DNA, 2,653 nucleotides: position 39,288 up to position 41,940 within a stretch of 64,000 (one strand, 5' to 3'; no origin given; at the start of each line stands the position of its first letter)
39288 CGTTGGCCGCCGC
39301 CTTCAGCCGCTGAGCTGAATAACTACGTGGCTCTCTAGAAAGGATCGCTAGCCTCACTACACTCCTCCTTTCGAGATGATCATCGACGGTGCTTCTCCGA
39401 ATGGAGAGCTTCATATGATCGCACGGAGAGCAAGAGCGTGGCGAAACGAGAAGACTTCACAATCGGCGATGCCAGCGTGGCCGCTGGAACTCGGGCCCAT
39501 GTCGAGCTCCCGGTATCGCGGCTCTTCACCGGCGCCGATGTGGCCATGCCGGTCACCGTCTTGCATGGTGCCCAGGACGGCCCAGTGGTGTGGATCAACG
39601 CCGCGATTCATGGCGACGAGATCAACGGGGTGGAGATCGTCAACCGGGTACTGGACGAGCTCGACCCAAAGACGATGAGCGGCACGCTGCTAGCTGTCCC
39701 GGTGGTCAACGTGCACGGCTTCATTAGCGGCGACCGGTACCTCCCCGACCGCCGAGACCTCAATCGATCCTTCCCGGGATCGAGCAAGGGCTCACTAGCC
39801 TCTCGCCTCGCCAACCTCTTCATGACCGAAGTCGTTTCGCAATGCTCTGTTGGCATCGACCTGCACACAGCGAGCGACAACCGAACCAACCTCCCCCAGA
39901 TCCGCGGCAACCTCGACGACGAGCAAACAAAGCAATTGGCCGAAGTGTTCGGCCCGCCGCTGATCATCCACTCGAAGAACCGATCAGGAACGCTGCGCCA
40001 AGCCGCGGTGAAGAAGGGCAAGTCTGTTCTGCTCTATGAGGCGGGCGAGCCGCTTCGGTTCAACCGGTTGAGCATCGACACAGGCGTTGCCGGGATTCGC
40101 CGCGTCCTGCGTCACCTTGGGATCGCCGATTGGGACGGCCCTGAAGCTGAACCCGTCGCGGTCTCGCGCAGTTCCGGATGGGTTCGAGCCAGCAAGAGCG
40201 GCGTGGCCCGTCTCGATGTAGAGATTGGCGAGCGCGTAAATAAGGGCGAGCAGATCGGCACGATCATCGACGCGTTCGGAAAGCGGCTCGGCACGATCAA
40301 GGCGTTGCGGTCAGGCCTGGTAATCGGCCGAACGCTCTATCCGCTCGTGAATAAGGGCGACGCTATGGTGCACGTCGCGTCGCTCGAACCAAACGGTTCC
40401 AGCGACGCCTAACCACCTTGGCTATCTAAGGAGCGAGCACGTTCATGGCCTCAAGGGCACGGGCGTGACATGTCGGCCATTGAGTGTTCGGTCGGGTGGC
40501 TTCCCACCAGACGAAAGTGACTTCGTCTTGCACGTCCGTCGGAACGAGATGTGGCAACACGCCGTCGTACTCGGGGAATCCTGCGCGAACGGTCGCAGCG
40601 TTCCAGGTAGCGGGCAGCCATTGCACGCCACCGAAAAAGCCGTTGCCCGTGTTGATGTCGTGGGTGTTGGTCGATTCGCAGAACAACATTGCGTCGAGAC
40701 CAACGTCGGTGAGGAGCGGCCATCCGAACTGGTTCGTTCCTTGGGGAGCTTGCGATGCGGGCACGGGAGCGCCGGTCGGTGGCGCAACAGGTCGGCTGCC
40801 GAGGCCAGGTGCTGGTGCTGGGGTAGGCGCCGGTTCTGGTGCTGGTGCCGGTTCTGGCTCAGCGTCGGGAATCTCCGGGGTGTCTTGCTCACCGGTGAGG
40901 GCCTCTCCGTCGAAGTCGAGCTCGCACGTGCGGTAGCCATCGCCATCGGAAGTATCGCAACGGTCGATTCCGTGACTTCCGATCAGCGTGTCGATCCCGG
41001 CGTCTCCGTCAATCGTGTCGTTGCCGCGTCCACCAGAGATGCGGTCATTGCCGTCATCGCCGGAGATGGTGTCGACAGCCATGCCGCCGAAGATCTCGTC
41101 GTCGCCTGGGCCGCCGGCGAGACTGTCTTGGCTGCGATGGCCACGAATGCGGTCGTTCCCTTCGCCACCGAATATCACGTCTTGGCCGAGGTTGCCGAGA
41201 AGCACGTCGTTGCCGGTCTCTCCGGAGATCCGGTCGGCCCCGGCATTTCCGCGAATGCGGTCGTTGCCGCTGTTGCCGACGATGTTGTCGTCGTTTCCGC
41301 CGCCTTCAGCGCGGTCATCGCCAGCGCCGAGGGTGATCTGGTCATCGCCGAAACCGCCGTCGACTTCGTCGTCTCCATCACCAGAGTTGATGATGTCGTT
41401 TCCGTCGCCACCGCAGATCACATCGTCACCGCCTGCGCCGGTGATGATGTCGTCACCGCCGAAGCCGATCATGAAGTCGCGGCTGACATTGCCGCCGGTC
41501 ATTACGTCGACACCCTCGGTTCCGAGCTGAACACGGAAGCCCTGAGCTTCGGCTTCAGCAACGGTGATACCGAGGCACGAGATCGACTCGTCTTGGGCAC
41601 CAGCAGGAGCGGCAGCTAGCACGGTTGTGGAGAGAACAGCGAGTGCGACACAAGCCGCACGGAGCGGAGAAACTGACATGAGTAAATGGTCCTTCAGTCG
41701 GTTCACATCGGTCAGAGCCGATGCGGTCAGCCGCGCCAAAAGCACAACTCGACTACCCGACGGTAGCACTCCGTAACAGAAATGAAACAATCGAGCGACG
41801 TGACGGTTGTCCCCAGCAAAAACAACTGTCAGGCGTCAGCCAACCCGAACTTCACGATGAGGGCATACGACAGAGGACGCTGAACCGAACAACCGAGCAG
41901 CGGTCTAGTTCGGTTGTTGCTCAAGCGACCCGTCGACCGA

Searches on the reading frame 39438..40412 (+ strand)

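Call 33: search_protein_families(library=pfam, proteins=[window:39438-40412:+], max_evalue=0.00001)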
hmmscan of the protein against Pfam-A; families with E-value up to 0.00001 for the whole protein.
window:39438-40412:+ (324 aa): 1 family
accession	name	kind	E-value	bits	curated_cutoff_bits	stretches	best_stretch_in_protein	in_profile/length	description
PF24827.1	AstE_AspA_cat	-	2.2e-42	145.2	25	1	48-227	2-192/192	Succinylglutamate desuccinylase/Aspartoacylase catalytic domain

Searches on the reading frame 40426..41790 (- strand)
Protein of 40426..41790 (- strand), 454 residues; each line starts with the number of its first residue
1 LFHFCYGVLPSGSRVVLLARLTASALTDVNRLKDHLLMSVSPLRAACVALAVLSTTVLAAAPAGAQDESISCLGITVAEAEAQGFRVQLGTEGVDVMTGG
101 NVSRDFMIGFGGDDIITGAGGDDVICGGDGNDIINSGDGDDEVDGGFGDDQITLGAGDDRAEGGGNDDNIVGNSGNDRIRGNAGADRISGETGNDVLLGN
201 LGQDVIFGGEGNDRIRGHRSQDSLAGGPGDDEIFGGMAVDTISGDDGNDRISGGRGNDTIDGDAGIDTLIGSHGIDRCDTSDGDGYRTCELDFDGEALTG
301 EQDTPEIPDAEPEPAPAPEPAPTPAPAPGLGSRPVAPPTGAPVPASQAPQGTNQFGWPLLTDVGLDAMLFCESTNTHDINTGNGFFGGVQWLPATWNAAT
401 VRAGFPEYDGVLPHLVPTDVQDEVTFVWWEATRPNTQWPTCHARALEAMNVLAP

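Call 33: search_protein_families(library=pfam, proteins=[window:40426-41790:-], max_evalue=0.00001)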
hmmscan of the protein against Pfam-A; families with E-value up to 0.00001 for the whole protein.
window:40426-41790:- (454 aa): 2 families
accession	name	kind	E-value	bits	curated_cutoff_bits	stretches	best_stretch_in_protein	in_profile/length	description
PF00353.25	HemolysinCabind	-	8.6e-31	105.9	23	3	163-197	2-36/36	RTX calcium-binding nonapeptide repeat (4 copies)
PF06737.19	Transglycosylas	-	1.1e-08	36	27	1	365-441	7-77/77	Transglycosylase-like domain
